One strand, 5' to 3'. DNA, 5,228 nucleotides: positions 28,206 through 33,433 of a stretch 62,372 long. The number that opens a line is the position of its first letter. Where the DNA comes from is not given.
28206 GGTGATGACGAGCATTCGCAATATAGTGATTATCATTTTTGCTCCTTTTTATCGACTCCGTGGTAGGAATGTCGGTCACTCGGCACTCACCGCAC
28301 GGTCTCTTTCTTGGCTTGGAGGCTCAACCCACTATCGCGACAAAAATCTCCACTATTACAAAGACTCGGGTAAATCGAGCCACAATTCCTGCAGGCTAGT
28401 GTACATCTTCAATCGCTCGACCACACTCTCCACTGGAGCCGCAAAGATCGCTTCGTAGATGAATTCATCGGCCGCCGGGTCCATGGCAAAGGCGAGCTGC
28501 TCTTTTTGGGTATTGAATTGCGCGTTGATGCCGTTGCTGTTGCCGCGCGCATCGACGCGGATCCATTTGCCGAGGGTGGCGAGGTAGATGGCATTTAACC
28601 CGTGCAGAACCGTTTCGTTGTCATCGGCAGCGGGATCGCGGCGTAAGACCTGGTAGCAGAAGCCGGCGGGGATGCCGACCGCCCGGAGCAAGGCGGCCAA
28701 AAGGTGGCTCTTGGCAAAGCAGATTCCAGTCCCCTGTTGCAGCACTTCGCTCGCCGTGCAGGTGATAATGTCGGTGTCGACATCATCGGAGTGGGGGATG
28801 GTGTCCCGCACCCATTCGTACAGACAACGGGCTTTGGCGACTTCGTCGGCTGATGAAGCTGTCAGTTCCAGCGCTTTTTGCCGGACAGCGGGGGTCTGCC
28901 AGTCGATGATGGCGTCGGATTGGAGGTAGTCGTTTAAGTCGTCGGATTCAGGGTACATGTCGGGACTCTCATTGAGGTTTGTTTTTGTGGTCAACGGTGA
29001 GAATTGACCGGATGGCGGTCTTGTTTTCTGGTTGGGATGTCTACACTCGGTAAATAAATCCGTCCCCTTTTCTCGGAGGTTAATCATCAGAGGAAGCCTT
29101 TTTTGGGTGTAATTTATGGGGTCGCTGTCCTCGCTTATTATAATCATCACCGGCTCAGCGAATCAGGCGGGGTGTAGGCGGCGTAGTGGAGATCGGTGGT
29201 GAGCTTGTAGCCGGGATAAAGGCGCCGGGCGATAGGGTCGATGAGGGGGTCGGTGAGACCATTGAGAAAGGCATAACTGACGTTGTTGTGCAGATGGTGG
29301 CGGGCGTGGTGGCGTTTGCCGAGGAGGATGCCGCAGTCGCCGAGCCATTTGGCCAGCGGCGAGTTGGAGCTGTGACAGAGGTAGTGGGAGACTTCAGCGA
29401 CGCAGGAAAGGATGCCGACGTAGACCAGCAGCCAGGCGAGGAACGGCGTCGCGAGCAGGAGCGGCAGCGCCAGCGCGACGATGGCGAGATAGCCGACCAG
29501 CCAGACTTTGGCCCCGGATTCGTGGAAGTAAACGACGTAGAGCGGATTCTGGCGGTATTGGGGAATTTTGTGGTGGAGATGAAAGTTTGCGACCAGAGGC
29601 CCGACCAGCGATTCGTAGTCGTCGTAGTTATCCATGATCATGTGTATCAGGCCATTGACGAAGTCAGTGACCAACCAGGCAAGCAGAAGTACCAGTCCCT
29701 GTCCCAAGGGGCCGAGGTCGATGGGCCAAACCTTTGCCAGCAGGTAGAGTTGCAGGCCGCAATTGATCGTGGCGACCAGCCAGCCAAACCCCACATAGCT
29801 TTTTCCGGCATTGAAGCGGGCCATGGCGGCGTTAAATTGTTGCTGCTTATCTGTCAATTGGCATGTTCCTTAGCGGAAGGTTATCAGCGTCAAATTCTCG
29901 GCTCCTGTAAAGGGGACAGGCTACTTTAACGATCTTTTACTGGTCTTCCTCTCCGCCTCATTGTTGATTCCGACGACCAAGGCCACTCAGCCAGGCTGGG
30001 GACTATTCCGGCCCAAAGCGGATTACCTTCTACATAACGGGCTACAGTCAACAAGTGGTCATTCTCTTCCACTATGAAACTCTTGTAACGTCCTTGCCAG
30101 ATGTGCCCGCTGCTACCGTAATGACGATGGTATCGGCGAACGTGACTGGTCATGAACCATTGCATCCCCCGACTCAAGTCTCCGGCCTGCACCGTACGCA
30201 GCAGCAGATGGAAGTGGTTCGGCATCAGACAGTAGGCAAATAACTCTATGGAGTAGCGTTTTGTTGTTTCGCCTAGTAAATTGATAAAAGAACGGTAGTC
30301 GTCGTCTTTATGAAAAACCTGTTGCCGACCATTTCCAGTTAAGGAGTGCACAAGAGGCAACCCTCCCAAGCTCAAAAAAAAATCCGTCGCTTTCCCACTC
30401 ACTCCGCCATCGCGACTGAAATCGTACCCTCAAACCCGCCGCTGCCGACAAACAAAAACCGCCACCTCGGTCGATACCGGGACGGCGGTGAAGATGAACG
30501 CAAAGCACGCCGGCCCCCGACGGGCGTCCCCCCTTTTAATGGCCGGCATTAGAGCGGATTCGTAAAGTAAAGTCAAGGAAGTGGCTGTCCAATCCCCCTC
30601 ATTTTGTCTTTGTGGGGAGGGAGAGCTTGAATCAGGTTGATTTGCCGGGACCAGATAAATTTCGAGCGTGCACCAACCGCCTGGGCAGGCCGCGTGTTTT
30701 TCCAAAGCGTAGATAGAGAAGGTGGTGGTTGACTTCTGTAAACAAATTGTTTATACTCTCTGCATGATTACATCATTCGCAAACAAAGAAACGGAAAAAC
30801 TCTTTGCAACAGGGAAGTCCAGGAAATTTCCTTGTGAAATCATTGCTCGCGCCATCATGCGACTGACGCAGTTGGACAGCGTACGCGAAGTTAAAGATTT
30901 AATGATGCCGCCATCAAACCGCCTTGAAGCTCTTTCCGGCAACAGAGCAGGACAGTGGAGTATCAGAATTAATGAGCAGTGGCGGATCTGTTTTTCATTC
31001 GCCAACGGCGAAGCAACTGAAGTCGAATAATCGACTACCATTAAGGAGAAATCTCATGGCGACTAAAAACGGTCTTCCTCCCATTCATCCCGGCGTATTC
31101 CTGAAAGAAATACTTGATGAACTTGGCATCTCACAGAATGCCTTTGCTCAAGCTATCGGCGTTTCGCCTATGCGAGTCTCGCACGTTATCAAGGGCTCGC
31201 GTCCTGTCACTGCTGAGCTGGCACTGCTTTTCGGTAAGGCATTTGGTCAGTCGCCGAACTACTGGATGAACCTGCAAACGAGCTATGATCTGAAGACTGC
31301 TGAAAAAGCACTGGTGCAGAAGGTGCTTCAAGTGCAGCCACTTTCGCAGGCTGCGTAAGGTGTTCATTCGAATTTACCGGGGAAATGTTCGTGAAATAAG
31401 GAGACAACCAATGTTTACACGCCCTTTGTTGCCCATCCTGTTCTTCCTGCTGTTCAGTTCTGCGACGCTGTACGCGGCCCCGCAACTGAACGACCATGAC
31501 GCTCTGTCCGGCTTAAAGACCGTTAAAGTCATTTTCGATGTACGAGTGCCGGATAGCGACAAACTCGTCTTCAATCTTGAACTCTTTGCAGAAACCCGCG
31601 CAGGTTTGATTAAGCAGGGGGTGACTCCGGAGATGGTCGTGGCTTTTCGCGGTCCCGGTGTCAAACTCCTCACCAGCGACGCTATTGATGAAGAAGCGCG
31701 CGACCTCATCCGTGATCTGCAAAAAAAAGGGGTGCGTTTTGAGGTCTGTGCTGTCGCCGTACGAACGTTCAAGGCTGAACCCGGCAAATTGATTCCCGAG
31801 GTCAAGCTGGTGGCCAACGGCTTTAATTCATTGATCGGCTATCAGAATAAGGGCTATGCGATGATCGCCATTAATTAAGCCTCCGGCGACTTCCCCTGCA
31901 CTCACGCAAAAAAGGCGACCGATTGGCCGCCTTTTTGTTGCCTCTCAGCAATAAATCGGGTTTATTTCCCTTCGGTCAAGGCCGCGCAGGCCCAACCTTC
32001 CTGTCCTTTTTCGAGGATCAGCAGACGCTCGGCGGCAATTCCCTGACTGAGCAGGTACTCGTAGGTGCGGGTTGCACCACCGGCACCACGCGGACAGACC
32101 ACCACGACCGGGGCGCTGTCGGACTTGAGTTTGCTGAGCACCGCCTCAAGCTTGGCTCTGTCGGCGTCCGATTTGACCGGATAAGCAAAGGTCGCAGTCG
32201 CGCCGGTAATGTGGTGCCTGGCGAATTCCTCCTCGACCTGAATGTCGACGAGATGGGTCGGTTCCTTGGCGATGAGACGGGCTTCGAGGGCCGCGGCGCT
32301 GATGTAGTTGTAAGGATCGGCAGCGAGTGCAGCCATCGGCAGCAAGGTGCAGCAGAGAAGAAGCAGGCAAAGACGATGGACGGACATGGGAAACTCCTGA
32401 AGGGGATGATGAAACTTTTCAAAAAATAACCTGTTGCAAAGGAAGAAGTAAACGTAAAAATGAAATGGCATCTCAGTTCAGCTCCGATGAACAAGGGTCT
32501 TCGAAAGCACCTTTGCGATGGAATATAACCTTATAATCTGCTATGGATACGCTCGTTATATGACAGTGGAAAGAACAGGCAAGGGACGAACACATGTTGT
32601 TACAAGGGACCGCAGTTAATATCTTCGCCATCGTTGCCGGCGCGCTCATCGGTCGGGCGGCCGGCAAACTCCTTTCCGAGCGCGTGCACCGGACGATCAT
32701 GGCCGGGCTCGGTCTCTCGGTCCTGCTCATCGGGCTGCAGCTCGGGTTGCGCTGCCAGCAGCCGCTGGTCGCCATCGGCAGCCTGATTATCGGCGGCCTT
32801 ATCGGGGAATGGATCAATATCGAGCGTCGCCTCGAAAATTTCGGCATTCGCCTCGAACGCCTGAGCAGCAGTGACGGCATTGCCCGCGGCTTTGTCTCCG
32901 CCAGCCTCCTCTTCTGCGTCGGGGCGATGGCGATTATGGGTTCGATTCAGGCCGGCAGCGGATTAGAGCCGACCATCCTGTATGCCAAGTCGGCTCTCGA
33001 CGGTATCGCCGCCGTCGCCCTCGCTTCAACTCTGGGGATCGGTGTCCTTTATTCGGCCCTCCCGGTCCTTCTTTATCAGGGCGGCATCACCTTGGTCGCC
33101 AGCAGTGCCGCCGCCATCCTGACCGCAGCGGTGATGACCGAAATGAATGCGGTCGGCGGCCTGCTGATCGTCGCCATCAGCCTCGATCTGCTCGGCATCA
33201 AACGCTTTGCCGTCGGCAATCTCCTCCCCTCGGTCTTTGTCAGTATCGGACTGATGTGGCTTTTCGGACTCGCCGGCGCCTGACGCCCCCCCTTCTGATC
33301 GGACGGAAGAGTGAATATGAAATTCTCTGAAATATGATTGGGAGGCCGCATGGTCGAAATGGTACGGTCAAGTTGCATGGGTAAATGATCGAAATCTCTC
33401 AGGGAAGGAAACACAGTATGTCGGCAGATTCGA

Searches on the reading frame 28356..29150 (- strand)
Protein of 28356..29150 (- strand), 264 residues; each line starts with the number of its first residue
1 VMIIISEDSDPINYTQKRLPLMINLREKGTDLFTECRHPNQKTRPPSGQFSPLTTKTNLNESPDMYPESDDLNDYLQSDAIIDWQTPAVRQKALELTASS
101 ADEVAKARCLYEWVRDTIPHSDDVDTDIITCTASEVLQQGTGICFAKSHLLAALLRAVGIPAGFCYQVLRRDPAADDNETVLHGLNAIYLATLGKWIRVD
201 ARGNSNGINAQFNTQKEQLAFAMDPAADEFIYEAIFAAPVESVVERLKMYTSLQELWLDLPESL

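Call 28: search_protein_families(library=pfam, proteins=[window:28356-29150:-], max_evalue=0.0001)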
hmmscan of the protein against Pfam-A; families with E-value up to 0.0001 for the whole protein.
window:28356-29150:- (264 aa): 1 family
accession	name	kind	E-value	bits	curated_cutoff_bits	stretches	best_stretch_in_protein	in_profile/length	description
PF01841.26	Transglut_core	-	7.5e-16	58.8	23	1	92-201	3-108/108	Transglutaminase-like superfamily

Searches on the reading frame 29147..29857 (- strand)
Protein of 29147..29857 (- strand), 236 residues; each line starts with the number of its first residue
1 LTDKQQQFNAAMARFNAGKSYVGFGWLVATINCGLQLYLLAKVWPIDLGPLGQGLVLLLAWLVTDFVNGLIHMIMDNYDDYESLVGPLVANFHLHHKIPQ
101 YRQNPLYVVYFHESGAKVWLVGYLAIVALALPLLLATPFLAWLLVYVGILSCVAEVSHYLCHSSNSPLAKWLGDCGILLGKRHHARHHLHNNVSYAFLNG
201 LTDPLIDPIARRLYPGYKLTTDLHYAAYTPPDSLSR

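Call 28: search_protein_families(library=pfam, proteins=[window:29147-29857:-], max_evalue=0.0001)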
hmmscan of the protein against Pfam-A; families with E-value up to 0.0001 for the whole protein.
window:29147-29857:- (236 aa): 2 families
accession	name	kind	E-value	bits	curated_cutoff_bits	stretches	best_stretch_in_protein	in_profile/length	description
PF10520.15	Lipid_desat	-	9.9e-16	58.7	26.4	1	61-208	1-153/175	Lipid desaturase domain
PF04116.19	FA_hydroxylase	-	7.9e-06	26.8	31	1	58-205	2-129/132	Fatty acid hydroxylase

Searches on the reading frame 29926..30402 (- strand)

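Call 28: search_protein_families(library=pfam, proteins=[window:29926-30402:-], max_evalue=0.0001)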
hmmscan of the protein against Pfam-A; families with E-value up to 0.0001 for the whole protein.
window:29926-30402:- (158 aa): 1 family
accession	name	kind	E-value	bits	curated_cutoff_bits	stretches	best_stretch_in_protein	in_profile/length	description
PF01797.21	Y1_Tnp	-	3.4e-16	59.9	23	1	24-126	14-120/121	Transposase IS200 like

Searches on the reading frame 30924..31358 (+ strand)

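Call 28: search_protein_families(library=pfam, proteins=[window:30924-31358:+], max_evalue=0.0001)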
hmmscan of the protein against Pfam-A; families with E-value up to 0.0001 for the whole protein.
window:30924-31358:+ (144 aa): 1 family
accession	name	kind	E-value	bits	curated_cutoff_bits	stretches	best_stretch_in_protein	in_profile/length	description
PF01381.28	HTH_3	-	9.2e-10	38.9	23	1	60-114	1-55/55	Helix-turn-helix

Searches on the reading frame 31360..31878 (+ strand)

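Call 28: search_protein_families(library=pfam, proteins=[window:31360-31878:+], max_evalue=0.0001)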
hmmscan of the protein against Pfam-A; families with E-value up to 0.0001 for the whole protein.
window:31360-31878:+ (172 aa): 1 family
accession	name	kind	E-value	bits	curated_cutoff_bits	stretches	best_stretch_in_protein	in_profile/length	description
PF02635.20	DsrE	-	1.4e-10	41.8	22.7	1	70-169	20-114/116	DsrE/DsrF-like family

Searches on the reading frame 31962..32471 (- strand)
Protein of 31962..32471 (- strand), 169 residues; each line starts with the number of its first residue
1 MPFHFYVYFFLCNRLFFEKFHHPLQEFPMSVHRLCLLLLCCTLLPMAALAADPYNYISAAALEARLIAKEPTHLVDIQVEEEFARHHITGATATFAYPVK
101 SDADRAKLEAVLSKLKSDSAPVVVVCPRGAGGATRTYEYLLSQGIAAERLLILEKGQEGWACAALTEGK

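Call 29: search_protein_families(library=pfam, proteins=[window:31962-32471:-], max_evalue=0.0001)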
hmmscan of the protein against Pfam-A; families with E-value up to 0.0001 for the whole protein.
window:31962-32471:- (169 aa): 1 family
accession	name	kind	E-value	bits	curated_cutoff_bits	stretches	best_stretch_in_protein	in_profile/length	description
PF00581.25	Rhodanese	-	4.5e-09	37.1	22.2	1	60-161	3-100/102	Rhodanese-like domain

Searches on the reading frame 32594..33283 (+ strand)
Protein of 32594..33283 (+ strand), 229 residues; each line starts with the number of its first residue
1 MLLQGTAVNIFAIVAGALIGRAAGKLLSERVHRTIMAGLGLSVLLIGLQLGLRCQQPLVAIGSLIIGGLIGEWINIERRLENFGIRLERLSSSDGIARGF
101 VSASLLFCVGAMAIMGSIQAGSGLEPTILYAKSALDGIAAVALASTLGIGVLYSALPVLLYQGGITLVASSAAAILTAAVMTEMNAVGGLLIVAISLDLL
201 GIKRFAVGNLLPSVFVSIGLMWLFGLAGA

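Call 29: search_protein_families(library=pfam, proteins=[window:32594-33283:+], max_evalue=0.0001)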
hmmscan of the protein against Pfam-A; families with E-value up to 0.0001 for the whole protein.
window:32594-33283:+ (229 aa): 1 family
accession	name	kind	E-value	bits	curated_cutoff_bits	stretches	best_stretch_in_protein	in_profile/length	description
PF04474.17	DUF554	-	1.3e-72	244.2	25.1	1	5-221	2-219/220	Protein of unknown function (DUF554)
